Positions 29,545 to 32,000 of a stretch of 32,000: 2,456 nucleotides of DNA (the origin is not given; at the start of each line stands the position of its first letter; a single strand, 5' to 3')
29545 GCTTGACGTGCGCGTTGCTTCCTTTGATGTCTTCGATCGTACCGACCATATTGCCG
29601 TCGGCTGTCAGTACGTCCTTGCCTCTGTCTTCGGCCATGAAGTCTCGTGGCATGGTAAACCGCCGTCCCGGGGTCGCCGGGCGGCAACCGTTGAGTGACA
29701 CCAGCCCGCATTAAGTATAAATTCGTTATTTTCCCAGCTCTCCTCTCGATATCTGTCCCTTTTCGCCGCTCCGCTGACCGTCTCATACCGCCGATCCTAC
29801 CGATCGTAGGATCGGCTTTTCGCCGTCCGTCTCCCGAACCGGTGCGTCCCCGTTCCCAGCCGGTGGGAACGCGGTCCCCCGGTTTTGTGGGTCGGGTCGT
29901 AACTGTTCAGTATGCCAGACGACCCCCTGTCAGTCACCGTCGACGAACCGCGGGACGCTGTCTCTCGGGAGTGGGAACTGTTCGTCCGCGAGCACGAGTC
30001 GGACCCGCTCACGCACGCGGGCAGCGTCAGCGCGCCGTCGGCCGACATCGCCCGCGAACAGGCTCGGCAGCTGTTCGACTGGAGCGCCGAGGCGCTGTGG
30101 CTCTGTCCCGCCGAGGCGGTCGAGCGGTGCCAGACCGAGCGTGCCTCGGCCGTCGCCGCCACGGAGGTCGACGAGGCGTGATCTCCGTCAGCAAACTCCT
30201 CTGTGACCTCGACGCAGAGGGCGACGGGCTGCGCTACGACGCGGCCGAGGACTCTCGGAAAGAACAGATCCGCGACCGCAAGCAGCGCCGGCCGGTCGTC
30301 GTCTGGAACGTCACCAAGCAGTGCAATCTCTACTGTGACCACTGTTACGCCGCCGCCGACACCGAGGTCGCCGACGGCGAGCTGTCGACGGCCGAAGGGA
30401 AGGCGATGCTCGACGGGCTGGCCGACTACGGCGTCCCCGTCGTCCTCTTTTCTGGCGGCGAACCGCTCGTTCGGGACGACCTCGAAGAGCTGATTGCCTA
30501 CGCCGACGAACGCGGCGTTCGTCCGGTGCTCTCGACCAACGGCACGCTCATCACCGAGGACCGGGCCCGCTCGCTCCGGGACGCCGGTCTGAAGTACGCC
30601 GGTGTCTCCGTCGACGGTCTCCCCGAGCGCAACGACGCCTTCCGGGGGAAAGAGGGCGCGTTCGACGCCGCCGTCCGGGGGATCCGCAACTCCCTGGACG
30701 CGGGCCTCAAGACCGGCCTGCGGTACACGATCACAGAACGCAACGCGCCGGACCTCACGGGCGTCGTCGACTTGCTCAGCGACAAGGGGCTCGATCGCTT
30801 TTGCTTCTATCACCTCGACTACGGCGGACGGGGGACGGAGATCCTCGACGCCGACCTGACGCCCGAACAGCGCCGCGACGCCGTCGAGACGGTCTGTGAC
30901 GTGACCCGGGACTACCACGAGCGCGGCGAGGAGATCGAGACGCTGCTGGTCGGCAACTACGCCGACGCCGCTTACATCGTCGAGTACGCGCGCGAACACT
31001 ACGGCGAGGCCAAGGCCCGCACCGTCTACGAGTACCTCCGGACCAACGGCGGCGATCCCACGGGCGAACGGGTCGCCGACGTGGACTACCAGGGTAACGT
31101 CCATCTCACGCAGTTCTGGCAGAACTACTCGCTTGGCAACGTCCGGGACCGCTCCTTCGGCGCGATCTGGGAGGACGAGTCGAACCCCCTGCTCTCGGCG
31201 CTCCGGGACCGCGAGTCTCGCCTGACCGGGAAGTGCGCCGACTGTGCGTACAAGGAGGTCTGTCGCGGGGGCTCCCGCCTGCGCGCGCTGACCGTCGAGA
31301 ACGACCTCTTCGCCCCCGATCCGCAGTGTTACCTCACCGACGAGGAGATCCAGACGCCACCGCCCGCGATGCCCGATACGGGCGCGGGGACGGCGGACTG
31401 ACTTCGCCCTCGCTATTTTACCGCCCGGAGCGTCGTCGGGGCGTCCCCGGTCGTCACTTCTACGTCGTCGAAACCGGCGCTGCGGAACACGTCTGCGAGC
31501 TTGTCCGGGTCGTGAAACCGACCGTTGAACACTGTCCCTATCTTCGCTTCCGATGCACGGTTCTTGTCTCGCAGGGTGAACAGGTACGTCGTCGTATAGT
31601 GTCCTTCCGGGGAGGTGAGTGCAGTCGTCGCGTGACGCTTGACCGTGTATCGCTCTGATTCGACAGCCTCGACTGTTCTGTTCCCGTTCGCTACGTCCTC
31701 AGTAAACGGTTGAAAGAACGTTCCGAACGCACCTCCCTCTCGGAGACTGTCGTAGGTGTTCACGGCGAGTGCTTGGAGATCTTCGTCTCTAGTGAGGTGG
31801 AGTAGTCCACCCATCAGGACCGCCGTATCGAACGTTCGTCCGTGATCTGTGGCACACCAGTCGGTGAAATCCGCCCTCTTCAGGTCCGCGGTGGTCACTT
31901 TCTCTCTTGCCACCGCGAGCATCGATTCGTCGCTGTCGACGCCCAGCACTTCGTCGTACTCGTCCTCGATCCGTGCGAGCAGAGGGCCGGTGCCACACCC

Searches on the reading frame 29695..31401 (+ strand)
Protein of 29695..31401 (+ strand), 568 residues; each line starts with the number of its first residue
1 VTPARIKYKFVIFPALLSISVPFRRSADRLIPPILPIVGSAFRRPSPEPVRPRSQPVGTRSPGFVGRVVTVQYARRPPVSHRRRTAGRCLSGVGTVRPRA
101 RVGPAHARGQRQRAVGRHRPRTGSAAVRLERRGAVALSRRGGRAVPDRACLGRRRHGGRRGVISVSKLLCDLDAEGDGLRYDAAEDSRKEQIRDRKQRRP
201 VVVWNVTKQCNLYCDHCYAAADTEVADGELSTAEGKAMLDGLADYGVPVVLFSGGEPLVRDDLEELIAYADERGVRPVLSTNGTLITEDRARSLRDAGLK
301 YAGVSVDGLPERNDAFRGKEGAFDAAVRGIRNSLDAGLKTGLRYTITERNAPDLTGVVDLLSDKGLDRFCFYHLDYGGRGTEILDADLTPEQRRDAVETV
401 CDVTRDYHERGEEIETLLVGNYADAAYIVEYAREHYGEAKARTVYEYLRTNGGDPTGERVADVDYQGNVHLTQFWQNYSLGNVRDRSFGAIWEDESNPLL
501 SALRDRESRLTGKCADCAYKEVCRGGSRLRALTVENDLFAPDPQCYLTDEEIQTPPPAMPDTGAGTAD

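Call 62: search_protein_families(library=pfam, max_evalue=0.01, proteins=[window:29695-31401:+])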
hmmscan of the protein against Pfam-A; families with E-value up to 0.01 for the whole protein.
window:29695-31401:+ (568 aa): 3 families
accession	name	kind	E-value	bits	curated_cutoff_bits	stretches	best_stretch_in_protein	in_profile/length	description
PF04055.27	Radical_SAM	-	4e-25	89.3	29.5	1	205-346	2-151/166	Radical SAM superfamily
PF13353.11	Fer4_12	-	3.6e-08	34.2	22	1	207-314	12-121/137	4Fe-4S single cluster domain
PF13186.11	SPASM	-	2.1e-05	25.1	21.5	1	460-517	7-66/67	Iron-sulfur cluster-binding domain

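Call 64: search_protein_families(library=ncbifam, max_evalue=0.001, proteins=[window:29695-31401:+])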
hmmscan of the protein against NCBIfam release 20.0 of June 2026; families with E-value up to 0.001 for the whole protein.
window:29695-31401:+ (568 aa): 74 families (the best 25 are shown)
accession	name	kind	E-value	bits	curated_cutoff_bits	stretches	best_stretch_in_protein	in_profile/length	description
TIGR04347.1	pseudo_SAM_Halo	equivalog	3.5e-218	724.5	525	1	163-552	1-390/390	TIGR04347 family pseudo-SAM/SPASM protein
TIGR04054.1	rSAM_NirJ1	equivalog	3.7e-135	450.5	650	1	163-552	1-387/387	putative heme d1 biosynthesis radical SAM protein NirJ1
TIGR04546.1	rSAM_ahbC_deAc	equivalog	2.6e-128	428.1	650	1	163-552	1-390/390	12,18-didecarboxysiroheme deacetylase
TIGR04051.1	rSAM_NirJ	equivalog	1.8e-106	356.1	515.45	1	199-552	1-353/354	heme d1 biosynthesis radical SAM protein NirJ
TIGR04545.1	rSAM_ahbD_hemeb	equivalog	5e-63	213.6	500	1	202-546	2-336/339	heme b synthase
TIGR04053.2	TIGR04053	equivalog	2.1e-62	211.5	395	1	197-546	5-363/366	TIGR04053 family radical SAM/SPASM domain-containing protein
TIGR04055.1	rSAM_NirJ2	equivalog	3.1e-62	211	500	2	201-401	1-201/326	putative heme d1 biosynthesis radical SAM protein NirJ2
TIGR04303.1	GeoRSP_rSAM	equivalog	6.6e-41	140.9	400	2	202-396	7-200/325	GeoRSP system radical SAM/SPASM protein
TIGR03962.1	mycofact_rSAM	equivalog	2.1e-38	132.4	265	2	202-395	14-207/339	mycofactocin radical SAM maturase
NF050035.1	rSAM_WgK_link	exception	3.1e-33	115.2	650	2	197-361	6-171/367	radical SAM/SPASM peptide maturase WgkB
TIGR04133.1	rSAM_w_lipo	hypoth_equivalog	7.5e-33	113.9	425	1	186-527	12-331/350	TIGR04133 family radical SAM/SPASM protein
TIGR04250.1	SCM_rSAM_ScmE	equivalog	2.6e-32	112.1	400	1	205-546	8-346/358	SynChlorMet cassette radical SAM/SPASM protein ScmE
TIGR04103.1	rSAM_nif11_3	equivalog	3.4e-32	111.6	725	1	198-531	3-329/412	nif11-class peptide radical SAM maturase 3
TIGR03913.1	rad_SAM_trio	equivalog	5.2e-32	110.9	591.75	1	195-529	13-337/477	GDL motif peptide-associated radical SAM/SPASM maturase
TIGR02109.1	PQQ_syn_pqqE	equivalog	7.7e-29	100.7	381.35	1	202-548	9-333/358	pyrroloquinoline quinone biosynthesis protein PqqE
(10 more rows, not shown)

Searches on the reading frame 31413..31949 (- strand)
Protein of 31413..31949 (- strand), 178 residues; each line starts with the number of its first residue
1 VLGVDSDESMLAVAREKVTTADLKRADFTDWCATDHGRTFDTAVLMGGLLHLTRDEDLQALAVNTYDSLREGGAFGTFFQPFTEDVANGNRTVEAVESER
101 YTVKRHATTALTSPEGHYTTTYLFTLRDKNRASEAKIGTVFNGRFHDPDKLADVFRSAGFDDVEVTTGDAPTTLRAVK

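Call 10: search_protein_families(library=pfam, max_evalue=0.001, proteins=[window:31413-31949:-])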
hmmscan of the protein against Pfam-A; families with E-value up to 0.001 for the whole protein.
window:31413-31949:- (178 aa): 3 families
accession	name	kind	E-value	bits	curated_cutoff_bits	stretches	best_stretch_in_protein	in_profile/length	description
PF13649.12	Methyltransf_25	-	5.5e-08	33.8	27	1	2-73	25-97/97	Methyltransferase domain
PF08242.18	Methyltransf_12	-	4.1e-06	27.9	30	1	2-74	24-97/98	Methyltransferase domain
PF08241.18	Methyltransf_11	-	0.00058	20.9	21.2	1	2-75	22-93/95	Methyltransferase domain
